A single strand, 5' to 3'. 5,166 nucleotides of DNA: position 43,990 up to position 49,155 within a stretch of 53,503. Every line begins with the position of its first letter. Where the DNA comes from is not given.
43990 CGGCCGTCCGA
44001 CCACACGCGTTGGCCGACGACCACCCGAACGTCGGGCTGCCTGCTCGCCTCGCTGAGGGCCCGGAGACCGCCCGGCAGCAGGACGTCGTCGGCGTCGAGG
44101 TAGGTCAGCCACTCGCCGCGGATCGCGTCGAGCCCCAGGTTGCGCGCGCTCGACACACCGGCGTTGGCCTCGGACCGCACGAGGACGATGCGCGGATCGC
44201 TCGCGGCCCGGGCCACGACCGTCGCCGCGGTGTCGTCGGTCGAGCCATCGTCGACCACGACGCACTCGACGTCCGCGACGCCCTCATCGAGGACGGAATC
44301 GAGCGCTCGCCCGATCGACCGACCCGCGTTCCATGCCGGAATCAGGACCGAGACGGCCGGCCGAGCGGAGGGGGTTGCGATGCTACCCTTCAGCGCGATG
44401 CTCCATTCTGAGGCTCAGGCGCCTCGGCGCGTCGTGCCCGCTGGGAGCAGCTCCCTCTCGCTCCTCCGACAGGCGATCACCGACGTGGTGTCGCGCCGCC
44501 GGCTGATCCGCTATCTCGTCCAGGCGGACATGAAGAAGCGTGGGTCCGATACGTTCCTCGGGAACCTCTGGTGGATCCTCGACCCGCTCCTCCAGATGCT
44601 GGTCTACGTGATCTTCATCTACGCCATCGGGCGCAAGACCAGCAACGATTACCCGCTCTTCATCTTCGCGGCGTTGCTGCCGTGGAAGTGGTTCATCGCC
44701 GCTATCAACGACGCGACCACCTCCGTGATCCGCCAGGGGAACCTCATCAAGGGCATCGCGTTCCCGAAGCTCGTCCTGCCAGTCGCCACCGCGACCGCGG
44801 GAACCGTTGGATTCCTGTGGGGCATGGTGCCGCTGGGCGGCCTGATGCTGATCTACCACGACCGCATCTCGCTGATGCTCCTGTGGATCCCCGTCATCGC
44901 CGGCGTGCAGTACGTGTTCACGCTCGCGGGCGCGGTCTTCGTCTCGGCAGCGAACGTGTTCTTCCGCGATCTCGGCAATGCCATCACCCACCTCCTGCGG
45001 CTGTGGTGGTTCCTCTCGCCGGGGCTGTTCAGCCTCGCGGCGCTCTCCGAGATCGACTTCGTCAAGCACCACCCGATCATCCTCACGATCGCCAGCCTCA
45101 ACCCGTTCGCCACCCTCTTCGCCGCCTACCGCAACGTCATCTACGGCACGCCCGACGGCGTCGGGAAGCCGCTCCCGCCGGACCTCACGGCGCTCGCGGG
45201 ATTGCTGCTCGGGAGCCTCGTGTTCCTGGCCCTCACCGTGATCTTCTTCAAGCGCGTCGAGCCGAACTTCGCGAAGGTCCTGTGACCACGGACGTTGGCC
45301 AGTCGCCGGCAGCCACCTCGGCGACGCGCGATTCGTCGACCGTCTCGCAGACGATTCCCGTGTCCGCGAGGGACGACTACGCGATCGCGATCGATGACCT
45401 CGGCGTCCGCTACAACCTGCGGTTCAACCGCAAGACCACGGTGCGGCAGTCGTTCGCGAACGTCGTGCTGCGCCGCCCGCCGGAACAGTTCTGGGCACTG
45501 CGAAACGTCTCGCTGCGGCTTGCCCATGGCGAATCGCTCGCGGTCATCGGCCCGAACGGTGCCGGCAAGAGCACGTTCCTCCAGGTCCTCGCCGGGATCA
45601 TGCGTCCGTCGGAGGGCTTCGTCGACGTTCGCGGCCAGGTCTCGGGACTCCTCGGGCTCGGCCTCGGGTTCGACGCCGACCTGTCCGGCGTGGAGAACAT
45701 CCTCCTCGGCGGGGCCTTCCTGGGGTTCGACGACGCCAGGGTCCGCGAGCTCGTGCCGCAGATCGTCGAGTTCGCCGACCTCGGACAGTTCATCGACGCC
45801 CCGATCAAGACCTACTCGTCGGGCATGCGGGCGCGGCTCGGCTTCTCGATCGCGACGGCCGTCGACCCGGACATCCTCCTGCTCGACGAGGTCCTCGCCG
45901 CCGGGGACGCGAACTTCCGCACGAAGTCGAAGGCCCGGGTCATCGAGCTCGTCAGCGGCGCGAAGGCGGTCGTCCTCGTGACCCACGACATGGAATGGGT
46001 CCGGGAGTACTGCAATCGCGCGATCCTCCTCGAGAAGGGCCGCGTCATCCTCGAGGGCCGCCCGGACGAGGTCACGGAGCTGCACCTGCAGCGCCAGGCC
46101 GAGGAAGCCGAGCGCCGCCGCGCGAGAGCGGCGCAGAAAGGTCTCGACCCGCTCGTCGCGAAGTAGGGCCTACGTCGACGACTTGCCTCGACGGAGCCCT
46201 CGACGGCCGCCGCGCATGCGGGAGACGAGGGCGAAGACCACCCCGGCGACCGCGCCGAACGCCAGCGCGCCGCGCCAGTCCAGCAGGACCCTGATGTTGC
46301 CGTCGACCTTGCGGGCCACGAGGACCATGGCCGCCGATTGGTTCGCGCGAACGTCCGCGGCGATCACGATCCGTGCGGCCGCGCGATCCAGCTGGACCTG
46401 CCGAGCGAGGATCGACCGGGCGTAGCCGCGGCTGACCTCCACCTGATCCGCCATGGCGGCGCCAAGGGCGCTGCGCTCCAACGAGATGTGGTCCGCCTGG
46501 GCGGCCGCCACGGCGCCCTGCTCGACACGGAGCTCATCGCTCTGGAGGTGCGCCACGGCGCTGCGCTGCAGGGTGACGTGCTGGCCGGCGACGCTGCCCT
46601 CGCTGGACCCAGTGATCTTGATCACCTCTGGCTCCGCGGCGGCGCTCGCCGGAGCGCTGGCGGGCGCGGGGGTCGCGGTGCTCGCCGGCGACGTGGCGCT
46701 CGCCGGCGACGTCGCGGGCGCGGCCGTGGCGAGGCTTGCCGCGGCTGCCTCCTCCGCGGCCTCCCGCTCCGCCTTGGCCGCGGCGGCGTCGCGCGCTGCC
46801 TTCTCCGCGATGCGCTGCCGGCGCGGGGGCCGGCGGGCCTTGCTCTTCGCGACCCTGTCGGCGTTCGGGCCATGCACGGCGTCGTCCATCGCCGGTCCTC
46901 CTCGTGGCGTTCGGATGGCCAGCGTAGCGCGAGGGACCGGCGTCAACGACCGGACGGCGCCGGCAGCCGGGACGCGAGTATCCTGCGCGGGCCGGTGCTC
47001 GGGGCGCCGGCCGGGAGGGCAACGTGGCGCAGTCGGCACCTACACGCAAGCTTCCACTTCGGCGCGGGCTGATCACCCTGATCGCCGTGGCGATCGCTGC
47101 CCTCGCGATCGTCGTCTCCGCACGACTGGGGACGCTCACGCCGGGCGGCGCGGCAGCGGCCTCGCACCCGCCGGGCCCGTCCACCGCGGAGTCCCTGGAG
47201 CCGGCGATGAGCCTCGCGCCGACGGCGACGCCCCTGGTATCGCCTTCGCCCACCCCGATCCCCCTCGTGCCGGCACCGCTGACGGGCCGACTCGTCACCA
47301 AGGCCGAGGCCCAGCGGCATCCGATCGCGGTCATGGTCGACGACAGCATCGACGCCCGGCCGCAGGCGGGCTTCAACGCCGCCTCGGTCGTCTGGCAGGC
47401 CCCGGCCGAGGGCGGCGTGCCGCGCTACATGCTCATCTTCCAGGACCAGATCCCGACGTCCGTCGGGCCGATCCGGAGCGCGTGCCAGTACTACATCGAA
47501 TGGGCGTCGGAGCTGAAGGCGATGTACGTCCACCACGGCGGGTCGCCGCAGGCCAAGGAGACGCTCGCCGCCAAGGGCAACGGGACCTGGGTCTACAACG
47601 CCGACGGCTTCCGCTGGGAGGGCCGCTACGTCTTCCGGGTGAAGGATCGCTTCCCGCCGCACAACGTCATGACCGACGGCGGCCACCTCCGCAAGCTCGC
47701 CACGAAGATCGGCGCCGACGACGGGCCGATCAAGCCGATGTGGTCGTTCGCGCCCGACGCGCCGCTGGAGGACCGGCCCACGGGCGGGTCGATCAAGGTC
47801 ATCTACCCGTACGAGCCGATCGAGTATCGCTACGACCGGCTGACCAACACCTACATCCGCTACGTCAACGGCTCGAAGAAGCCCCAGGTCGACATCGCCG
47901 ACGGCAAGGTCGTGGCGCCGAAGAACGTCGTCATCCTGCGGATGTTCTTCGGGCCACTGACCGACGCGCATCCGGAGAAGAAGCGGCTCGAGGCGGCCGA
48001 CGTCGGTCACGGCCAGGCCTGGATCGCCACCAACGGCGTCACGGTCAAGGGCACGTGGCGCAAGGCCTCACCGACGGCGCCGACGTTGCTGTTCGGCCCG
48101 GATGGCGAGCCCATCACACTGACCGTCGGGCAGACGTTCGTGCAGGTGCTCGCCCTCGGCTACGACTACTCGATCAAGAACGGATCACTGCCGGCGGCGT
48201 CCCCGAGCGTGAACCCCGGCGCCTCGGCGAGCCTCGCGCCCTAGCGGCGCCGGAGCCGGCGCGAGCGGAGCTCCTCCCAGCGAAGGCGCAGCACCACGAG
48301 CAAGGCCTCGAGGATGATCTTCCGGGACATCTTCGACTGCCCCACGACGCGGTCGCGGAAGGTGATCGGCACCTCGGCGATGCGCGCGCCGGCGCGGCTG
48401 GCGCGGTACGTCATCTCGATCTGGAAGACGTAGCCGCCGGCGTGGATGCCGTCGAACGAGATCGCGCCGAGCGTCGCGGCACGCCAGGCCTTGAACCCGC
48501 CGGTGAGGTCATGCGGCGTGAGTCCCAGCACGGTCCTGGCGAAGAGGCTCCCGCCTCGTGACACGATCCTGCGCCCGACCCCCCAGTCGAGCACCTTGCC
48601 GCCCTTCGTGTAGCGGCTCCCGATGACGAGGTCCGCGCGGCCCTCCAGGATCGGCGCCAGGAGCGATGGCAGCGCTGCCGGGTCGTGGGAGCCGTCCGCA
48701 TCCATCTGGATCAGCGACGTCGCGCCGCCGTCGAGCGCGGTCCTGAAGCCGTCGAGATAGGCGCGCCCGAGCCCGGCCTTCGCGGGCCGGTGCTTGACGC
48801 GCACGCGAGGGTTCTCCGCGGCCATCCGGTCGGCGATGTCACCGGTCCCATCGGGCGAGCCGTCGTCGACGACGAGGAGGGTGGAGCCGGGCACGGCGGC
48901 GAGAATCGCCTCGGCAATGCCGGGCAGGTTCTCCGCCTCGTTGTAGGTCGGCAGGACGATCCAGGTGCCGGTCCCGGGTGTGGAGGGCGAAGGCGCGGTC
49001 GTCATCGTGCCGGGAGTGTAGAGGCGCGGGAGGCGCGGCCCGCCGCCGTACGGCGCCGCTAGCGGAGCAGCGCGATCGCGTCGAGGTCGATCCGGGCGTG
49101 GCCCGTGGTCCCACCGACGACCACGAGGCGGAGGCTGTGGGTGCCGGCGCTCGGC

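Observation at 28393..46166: Non-textbook ribitol-phosphate glycopolymer (teichoic-acid or capsule-like) synthesis and export island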

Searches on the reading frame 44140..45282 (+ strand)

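Call 6: search_protein_families(library=pfam, proteins=[window:44140-45282:+], max_evalue=0.01)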
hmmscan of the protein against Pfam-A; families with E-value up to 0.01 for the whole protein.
window:44140-45282:+ (381 aa): 0 families

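Call 9: search_protein_families(library=ncbifam, proteins=[window:44140-45282:+], max_evalue=0.01)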
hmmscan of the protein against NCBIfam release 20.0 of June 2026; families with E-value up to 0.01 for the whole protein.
window:44140-45282:+ (381 aa): 1 family
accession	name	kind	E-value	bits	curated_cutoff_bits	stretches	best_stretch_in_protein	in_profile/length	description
NF050109.1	galactan_ABC_perm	equivalog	1.7e-06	27.8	380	1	110-336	11-235/272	galactan export ABC transporter permease subunit Wzm/RfbD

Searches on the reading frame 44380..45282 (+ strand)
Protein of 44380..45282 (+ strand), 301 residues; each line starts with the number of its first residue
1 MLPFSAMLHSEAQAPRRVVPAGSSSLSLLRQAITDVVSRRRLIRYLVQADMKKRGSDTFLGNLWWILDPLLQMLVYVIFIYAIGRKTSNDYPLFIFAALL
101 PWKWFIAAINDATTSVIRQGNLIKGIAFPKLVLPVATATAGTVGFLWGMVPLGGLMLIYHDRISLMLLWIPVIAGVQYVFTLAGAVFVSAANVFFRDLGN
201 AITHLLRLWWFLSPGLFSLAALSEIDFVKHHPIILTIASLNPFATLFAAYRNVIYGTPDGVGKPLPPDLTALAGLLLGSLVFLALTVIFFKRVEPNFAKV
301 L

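Call 29: search_protein_families(library=pfam, proteins=[window:44380-45282:+], max_evalue=1)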
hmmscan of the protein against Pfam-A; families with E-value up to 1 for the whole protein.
window:44380-45282:+ (301 aa): 0 families

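Call 39: search_protein_families(library=ncbifam, proteins=[window:44380-45282:+], max_evalue=0.1)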
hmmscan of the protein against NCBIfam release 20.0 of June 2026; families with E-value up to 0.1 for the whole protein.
window:44380-45282:+ (301 aa): 1 family
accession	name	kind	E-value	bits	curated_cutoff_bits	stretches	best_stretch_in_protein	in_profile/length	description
NF050109.1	galactan_ABC_perm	equivalog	1.2e-06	28.2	380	1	30-256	11-235/272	galactan export ABC transporter permease subunit Wzm/RfbD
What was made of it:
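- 44380..45285 (+): TagG/Wzm-like ABC-2 permease. Weak Wzm hit, E 1.2e-6 (call 39).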

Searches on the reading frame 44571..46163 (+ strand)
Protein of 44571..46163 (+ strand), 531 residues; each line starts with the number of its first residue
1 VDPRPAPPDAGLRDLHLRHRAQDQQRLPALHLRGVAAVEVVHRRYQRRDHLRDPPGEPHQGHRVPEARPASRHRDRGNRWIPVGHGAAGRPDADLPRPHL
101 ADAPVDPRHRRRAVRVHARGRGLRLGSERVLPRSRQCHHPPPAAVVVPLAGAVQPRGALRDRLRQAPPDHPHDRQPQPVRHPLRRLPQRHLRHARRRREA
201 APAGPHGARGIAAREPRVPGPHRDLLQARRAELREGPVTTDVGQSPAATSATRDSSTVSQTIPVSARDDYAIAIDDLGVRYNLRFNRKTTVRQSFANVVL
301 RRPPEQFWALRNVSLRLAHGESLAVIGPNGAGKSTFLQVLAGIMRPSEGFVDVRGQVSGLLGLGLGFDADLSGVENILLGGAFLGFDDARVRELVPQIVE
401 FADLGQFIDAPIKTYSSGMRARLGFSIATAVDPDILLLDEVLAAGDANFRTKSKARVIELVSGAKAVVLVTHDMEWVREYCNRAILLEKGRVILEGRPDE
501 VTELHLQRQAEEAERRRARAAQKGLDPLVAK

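Call 6: search_protein_families(library=pfam, proteins=[window:44571-46163:+], max_evalue=0.01)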
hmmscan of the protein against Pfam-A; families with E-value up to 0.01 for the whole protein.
window:44571-46163:+ (531 aa): 3 families
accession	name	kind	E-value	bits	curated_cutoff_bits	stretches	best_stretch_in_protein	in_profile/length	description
PF00005.33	ABC_tran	-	8.4e-18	65.7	25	1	310-441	1-135/137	ABC transporter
PF13304.12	AAA_21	-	2e-05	25.3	27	1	324-348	3-30/304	AAA domain, putative AbiEii toxin, Type IV TA system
PF13555.12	AAA_29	-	0.0019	18.3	27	1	316-347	18-49/61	P-loop containing region of AAA domain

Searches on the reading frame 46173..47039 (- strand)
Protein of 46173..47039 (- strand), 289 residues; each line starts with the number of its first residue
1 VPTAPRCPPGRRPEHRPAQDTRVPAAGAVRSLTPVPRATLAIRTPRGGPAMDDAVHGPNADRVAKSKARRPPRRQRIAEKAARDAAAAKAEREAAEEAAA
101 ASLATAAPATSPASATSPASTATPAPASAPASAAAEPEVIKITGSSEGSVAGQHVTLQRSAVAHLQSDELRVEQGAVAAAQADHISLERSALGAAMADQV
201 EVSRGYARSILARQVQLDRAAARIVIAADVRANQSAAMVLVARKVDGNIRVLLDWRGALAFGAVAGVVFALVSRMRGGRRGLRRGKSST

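Call 6: search_protein_families(library=pfam, proteins=[window:46173-47039:-], max_evalue=0.01)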
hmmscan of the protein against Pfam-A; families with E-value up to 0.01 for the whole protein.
window:46173-47039:- (289 aa): 0 families

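Call 29: search_protein_families(library=pfam, proteins=[window:46173-46889:-], max_evalue=1)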
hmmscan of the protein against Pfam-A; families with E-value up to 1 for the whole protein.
window:46173-46889:- (239 aa): 3 families
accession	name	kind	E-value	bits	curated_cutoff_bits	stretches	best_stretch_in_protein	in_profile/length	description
PF19628.4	DUF6132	-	0.14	12.3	23.2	1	205-224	40-58/60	Family of unknown function (DUF6132)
PF04519.19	Bactofilin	-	0.18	12.5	27.9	0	87-130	49-95/98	Polymer-forming cytoskeletal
PF03153.18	TFIIA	-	0.41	11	36.2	1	29-149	70-192/415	Transcription factor IIA, alpha/beta subunit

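Call 39: search_protein_families(library=ncbifam, proteins=[window:46173-46889:-], max_evalue=0.1)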
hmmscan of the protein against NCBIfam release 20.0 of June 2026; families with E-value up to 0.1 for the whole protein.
window:46173-46889:- (239 aa): 0 families
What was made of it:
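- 46170..46889 (-): Conserved Ala/Pro-rich protein with a C-terminal TM anchor, function unknown. No Pfam or NCBIfam family (calls 29, 39).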

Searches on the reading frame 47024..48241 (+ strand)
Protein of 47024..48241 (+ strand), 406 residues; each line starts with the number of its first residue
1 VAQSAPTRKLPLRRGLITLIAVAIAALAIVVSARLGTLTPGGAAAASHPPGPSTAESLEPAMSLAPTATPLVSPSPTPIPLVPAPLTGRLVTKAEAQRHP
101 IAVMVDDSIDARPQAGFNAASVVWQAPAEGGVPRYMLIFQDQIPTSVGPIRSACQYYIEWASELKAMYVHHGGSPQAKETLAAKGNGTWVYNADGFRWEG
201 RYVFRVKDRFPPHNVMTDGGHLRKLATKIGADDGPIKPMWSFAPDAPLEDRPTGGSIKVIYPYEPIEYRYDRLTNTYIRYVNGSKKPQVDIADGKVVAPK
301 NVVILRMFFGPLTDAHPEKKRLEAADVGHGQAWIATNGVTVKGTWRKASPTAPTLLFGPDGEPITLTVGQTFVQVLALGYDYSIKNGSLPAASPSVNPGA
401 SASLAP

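Call 6: search_protein_families(library=pfam, proteins=[window:47024-48241:+], max_evalue=0.01)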
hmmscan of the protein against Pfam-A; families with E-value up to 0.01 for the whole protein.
window:47024-48241:+ (406 aa): 2 families
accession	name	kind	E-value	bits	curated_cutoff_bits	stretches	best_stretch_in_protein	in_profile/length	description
PF11258.13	DUF3048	-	5.2e-39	134.2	25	1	86-228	1-144/148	Protein of unknown function (DUF3048) N-terminal domain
PF17479.7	DUF3048_C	-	2.8e-20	73.2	25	1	259-373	3-114/114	Protein of unknown function (DUF3048) C-terminal domain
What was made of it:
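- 47024..48244 (+): DUF3048 membrane-anchored protein, conserved neighbour of the locus. DUF3048 E 5e-39 and DUF3048_C E 3e-20 (call 6).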

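Call 39: search_protein_families(library=ncbifam, proteins=[window:47024-48241:+], max_evalue=0.1)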
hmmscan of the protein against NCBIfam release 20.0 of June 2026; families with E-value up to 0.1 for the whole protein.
window:47024-48241:+ (406 aa): 0 families

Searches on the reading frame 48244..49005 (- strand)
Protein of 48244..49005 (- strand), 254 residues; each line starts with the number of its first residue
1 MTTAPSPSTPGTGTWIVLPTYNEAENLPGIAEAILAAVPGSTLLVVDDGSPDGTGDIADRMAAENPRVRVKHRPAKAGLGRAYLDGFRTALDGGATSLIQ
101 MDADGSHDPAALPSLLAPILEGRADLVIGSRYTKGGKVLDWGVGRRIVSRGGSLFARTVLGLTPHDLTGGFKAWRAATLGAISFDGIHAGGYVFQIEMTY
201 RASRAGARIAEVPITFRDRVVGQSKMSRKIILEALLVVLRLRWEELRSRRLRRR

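Call 39: search_protein_families(library=ncbifam, proteins=[window:48244-49005:-], max_evalue=0.1)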
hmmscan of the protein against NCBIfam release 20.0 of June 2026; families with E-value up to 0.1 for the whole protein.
window:48244-49005:- (254 aa): 15 families
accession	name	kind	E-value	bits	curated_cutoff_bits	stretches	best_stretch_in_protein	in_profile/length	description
TIGR04182.1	glyco_TIGR04182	equivalog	4.7e-18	65.6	325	1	16-222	4-196/293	S-layer glycoprotein N-glycosyltransferase AglJ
NF058614.1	PPMAGASynPpgS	equivalog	7e-14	51.8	370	1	14-214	2-194/226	polyprenyl-phospho-N-acetylgalactosaminyl synthase PpgS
NF041391.1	DPhHxTase_Halo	equivalog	2.9e-13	49.3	375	1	20-225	3-191/213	dolichyl-phosphate hexose transferase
TIGR03937.1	PgaC_IcaA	equivalog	5.8e-09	35.4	422.3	1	16-118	49-149/407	poly-beta-1,6-N-acetyl-D-glucosamine synthase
TIGR03469.1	HpnB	hypoth_equivalog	5.7e-07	28.9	379.25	1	16-127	48-168/386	hopene-associated glycosyltransferase HpnB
NF047588.1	GlcsyltransPgfSStrep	equivalog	1.9e-06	27.4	500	1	16-137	5-127/308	glycosyltransferase PgfS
NF045692.1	OglycostaseCruG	equivalog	5.1e-06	25.6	600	1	15-127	44-160/386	2'-O-glycosyltransferase CruG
TIGR04283.1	glyco_like_mftF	equivalog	2.5e-05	24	182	1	16-63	3-51/221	TIGR04283 family arsenosugar biosynthesis glycosyltransferase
NF007482.0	PRK10073.1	equivalog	7.4e-05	21.9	423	1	16-115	10-106/334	glycosyltransferase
NF007986.1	PRK10714.1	equivalog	9.4e-05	21.6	529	1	16-227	10-211/316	undecaprenyl-phosphate 4-deoxy-4-formamido-L-arabinose transferase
NF041875.1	EPS_EpsD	equivalog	0.00015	21.3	370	1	16-129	3-114/325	exopolysaccharide biosynthesis glycosyltransferase EpsD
NF053846.1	glyco_with_XrtP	equivalog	0.00034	19.4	520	1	22-119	51-158/440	XrtP-associated glycosyltransferase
NF010496.0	PRK13915.1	equivalog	0.0048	16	262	1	16-123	35-146/307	glucosyl-3-phosphoglycerate synthase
NF047719.1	SCO6745_fam_HTH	subfamily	0.013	15.1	120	1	160-231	28-97/263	SCO6745 family protein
NF047683.1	TeichurnBiosyTuaG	equivalog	0.04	13.5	400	1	16-78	10-73/252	teichuronic acid biosynthesis protein TuaG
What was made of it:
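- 48241..49005 (-): DPMS/GtrB-like GT2: catalytic half of a polyprenyl-phosphate hexose synthase. NCBIfam hits are AglJ, PpgS and dolichyl-phosphate hexose transferase (call 39).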

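Call 72: search_solved_structures(query=window:48244-49005:-, max_evalue=0.001, show_alignments=0)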
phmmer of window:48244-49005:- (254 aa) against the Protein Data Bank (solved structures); distinct sequences matched with E-value up to 0.001: 5.
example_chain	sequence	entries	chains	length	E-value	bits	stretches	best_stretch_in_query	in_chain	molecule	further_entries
5mlz_A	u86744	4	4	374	7.2e-31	110.7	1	16-245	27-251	Dolichol monophosphate mannose synthase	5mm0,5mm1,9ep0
3bcv_A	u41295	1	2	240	7e-06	28.9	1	16-90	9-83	Putative glycosyltransferase protein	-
9hwj_A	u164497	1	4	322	3.1e-05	26.7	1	15-182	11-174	Undecaprenyl-phosphate 4-deoxy-4-formamido-L-arabinose transferase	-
9bhc_C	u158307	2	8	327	0.00016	24.4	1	14-127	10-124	Undecaprenyl-phosphate 4-deoxy-4-formamido-L-arabinose transferase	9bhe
8vxh_A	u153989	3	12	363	0.00021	24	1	14-128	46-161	Undecaprenyl-phosphate 4-deoxy-4-formamido-L-arabinose transferase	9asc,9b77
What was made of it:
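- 48241..49005 (-): Best PDB hit is P. furiosus DPMS 5mlz, E 7e-31 (call 72).
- On Three-component transmembrane glycosylation system: GT2 against DPMS, E 7e-31 (call 72).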
